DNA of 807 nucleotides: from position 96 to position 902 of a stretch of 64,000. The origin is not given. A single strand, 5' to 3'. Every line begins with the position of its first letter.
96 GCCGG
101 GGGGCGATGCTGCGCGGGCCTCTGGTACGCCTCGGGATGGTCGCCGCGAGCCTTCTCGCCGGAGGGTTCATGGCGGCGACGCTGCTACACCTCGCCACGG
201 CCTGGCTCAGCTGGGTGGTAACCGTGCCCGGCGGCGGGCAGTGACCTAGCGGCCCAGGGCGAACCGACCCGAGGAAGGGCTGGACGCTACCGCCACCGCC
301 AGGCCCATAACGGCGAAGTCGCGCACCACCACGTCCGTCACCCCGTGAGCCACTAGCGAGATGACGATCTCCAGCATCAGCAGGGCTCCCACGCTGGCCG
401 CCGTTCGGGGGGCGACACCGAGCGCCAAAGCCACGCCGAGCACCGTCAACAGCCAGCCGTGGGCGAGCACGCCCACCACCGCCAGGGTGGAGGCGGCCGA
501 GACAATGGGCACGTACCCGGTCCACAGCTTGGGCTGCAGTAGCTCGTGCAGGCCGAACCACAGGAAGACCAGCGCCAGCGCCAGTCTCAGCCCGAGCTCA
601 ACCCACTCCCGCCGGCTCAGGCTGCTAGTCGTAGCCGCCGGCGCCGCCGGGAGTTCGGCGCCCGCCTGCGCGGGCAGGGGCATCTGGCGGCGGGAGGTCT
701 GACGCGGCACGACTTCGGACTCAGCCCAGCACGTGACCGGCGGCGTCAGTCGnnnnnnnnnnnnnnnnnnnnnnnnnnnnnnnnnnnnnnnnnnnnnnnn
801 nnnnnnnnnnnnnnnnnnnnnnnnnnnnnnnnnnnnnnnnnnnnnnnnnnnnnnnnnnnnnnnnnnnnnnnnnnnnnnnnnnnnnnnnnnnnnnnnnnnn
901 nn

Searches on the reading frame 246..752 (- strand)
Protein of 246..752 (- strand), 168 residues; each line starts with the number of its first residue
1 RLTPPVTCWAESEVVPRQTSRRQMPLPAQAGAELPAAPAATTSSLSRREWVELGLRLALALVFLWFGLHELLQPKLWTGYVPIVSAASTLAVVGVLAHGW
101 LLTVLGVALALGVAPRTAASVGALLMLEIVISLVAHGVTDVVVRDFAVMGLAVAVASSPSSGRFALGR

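Call 4: search_protein_families(library=pfam, proteins=[window:246-752:-], max_evalue=1)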
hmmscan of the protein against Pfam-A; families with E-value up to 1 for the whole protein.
window:246-752:- (168 aa): 1 family
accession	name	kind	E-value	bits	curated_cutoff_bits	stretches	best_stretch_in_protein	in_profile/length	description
PF07681.17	DoxX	-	0.0033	18.5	23.6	1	53-131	3-81/85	DoxX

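Call 5: search_protein_families(library=ncbifam, proteins=[window:246-752:-], max_evalue=1)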
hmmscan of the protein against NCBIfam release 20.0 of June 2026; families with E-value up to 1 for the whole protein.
window:246-752:- (168 aa): 0 families
